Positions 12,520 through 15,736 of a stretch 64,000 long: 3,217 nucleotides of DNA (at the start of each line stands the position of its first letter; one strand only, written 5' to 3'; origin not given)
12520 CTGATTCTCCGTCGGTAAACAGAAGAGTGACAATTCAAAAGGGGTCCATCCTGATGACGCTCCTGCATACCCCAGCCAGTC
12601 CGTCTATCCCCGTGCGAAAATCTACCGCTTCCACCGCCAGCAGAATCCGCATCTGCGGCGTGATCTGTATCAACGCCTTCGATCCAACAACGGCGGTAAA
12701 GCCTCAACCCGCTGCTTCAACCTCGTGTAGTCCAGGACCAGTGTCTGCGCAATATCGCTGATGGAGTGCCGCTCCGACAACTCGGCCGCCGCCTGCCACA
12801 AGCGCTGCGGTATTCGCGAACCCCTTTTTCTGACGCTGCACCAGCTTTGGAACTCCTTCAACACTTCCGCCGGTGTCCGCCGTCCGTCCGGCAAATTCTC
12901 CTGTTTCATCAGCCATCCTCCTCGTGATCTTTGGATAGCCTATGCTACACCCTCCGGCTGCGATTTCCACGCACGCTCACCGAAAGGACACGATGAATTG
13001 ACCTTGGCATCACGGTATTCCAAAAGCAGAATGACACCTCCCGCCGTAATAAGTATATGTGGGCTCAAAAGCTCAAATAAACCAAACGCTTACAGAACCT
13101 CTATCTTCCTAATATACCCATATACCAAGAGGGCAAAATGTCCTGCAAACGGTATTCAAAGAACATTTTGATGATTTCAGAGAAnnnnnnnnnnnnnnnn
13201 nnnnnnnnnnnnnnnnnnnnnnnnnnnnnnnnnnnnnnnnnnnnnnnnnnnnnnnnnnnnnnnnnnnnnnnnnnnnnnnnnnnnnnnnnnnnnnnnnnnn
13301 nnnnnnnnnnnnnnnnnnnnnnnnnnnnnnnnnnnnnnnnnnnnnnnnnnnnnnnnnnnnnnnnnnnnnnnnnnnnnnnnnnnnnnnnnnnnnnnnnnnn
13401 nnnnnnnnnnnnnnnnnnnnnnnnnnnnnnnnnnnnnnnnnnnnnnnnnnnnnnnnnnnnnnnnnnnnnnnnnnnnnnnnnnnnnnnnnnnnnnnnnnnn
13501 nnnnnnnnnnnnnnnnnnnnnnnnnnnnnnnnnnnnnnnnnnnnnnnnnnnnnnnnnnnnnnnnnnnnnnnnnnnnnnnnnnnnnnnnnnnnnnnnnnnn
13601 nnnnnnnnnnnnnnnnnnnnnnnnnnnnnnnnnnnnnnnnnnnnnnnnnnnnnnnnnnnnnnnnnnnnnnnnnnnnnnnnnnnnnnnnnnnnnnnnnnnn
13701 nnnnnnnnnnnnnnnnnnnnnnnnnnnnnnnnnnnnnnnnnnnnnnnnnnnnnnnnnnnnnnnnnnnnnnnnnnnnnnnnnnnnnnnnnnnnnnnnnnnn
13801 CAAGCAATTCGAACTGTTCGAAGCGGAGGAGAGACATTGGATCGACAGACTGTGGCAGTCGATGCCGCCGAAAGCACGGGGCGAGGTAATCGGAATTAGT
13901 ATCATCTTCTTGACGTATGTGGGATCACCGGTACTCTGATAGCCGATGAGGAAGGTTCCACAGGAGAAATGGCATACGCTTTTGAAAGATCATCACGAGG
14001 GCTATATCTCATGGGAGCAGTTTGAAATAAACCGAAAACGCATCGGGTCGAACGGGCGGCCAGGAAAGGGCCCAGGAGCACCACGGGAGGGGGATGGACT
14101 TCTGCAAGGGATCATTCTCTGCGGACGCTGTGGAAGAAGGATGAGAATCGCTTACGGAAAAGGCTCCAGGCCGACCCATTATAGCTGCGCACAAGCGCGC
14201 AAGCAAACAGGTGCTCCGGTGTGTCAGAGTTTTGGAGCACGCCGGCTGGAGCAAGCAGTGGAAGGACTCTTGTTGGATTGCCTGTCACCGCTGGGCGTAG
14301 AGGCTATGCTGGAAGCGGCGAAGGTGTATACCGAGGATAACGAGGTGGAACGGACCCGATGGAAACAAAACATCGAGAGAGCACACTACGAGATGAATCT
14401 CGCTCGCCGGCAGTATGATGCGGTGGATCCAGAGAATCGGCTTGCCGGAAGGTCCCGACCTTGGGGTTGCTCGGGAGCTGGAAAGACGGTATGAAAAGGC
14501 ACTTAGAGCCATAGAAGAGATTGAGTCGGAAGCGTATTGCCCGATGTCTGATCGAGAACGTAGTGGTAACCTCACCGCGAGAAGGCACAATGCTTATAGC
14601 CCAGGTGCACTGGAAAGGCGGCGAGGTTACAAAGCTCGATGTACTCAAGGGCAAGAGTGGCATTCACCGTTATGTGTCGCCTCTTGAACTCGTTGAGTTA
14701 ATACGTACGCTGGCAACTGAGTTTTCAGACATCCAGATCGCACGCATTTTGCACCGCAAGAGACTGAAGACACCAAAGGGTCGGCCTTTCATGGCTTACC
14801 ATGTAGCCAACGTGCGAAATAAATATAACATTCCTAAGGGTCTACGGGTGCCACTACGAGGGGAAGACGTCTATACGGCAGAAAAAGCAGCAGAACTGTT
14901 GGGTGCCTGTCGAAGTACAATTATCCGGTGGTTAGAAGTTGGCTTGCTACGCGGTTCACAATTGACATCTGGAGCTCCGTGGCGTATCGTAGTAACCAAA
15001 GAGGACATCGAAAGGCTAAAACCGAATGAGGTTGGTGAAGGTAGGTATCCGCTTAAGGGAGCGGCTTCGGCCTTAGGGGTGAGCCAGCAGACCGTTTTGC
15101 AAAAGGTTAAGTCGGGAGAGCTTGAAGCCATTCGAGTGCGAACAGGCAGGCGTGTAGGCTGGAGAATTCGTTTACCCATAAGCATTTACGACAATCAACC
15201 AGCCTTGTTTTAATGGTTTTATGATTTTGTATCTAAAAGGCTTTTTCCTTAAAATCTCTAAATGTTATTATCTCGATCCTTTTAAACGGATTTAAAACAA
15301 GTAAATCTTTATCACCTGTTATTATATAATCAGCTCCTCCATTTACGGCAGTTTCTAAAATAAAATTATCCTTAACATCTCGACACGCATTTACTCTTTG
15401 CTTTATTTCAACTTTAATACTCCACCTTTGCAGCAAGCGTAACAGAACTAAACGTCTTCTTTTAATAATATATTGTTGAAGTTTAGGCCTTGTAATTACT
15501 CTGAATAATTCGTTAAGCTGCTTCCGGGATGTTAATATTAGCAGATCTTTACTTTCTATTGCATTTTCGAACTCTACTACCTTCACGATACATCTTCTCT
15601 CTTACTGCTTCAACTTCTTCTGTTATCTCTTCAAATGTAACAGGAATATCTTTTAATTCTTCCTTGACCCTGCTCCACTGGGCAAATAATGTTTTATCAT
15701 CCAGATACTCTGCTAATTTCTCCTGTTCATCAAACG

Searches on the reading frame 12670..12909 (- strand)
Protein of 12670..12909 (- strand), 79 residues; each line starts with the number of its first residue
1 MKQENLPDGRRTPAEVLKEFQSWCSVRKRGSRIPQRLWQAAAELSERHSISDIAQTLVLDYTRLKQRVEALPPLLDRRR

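Call 48: search_protein_families(library=pfam, proteins=[window:12670-12909:-], max_evalue=0.01)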
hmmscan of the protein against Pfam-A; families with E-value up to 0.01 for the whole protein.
window:12670-12909:- (79 aa): 1 family
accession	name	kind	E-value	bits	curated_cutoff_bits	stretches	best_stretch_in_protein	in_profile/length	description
PF13542.12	HTH_Tnp_ISL3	-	0.0011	18.8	27.4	1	29-68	8-47/51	Helix-turn-helix domain of transposase family ISL3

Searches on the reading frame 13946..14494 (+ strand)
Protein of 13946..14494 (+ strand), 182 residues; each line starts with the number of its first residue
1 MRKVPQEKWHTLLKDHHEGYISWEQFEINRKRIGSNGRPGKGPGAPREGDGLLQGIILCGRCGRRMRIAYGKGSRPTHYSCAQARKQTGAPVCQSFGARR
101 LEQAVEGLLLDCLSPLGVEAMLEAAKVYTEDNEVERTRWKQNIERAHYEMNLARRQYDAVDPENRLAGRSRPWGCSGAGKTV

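Call 48: search_protein_families(library=pfam, proteins=[window:13946-14494:+], max_evalue=0.01)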
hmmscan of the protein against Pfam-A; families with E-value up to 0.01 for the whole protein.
window:13946-14494:+ (182 aa): 1 family
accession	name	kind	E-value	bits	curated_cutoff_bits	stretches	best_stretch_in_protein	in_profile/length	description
PF13408.12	Zn_ribbon_recom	-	2.1e-10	41.2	25.3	1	52-107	1-55/58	Recombinase zinc beta ribbon domain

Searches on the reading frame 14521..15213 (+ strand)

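Call 48: search_protein_families(library=pfam, proteins=[window:14521-15213:+], max_evalue=0.01)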
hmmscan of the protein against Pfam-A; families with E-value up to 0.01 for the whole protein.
window:14521-15213:+ (230 aa): 5 families
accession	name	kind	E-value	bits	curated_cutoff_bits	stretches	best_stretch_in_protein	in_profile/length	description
PF12728.13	HTH_17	-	6.4e-12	46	27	2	117-165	1-45/51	Helix-turn-helix domain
PF13384.12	HTH_23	-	2.4e-05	24.5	24.6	0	117-138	17-38/50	Homeodomain-like domain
PF13411.12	MerR_1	-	0.0011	19.5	21.6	0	118-167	1-47/69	MerR HTH family regulatory protein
PF18024.7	HTH_50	-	0.0012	19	27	0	181-197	29-45/50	Helix-turn-helix domain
PF13551.12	HTH_29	-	0.0018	18.8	28.1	0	116-139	11-34/64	Winged helix-turn helix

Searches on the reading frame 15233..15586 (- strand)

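Call 48: search_protein_families(library=pfam, proteins=[window:15233-15586:-], max_evalue=0.01)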
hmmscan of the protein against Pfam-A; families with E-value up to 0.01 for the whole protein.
window:15233-15586:- (117 aa): 1 family
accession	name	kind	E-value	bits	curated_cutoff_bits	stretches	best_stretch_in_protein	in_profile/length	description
PF13470.12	PIN_3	-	1.3e-12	48.9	27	1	8-94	27-115/115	PIN domain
